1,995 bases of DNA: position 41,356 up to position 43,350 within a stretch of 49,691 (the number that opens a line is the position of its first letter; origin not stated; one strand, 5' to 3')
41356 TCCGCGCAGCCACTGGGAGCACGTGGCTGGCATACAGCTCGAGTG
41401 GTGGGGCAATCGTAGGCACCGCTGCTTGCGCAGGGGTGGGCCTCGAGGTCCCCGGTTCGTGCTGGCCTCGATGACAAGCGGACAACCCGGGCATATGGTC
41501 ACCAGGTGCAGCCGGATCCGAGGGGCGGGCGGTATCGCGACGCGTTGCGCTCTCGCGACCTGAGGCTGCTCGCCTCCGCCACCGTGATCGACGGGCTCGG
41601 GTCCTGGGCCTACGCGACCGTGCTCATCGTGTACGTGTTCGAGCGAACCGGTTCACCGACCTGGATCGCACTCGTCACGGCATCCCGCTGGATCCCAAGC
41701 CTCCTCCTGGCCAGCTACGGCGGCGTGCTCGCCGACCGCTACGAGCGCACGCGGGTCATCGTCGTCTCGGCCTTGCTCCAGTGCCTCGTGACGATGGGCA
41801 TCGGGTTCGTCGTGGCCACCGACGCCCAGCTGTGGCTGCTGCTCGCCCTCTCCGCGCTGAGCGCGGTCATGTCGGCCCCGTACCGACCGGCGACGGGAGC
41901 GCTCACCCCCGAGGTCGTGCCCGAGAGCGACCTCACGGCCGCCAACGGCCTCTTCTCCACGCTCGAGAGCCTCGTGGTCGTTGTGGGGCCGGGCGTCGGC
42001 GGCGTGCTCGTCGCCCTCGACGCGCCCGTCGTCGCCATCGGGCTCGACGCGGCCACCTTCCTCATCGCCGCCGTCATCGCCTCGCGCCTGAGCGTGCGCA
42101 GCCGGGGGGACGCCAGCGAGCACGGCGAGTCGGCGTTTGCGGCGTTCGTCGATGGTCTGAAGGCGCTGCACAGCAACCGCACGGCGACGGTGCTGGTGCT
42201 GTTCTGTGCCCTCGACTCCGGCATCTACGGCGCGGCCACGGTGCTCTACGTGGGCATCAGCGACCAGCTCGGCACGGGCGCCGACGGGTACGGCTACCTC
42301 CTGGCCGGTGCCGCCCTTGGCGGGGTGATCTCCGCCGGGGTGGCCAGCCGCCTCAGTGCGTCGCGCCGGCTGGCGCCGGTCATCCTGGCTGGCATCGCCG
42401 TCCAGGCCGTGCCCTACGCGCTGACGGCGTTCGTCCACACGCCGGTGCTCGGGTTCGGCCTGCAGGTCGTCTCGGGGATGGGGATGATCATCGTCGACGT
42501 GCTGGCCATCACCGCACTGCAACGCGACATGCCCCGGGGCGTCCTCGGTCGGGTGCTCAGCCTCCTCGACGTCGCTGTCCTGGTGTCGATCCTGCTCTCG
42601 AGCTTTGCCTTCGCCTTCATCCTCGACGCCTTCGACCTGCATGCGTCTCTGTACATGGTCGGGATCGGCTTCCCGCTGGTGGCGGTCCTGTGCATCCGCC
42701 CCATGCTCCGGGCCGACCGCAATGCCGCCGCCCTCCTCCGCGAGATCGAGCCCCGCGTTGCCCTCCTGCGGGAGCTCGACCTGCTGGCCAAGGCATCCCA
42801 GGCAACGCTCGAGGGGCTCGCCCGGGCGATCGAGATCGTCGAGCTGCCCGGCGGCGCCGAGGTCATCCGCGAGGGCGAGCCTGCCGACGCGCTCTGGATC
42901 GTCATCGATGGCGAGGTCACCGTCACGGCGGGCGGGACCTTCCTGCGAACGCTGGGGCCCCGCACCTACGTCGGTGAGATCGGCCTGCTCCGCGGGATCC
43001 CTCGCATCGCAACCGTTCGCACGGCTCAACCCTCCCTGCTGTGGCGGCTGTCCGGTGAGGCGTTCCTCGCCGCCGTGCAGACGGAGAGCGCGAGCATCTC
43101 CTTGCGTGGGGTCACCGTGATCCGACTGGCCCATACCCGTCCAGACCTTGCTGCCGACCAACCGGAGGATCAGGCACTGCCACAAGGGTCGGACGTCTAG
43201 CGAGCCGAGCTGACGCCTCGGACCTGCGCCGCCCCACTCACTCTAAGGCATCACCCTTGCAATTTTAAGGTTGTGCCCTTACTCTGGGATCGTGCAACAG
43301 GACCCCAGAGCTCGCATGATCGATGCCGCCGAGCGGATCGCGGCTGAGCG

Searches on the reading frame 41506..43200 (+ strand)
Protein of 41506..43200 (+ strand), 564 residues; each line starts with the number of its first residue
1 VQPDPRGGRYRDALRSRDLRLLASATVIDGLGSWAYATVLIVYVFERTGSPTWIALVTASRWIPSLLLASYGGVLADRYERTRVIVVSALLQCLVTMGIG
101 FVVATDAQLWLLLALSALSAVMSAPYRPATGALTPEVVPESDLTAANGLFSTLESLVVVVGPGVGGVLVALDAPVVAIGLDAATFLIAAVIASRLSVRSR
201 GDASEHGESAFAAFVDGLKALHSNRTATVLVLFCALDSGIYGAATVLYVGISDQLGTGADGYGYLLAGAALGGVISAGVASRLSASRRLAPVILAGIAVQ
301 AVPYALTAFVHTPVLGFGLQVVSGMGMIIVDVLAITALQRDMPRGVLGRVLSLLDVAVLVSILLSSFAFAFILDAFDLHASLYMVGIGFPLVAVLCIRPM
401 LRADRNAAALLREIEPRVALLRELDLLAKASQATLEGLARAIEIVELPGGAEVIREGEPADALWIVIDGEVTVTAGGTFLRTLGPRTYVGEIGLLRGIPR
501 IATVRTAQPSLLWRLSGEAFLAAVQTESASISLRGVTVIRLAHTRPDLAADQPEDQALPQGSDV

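Call 37: search_protein_families(library=pfam, proteins=[window:41506-43200:+], max_evalue=0.01)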
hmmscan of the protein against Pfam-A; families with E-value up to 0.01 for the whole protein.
window:41506-43200:+ (564 aa): 4 families
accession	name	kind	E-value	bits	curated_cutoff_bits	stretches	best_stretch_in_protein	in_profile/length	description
PF07690.21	MFS_1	-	4.4e-37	128.2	33.4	2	22-364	1-345/347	Major Facilitator Superfamily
PF05977.19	MFS_3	-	3.8e-28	98.7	27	1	14-406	7-400/524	Transmembrane secretion effector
PF00027.35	cNMP_binding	-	2.1e-16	60.1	27.5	1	445-526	2-88/89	Cyclic nucleotide-binding domain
PF12832.13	MFS_1_like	-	9.9e-06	25.3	25.2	1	50-355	32-343/373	MFS_1 like family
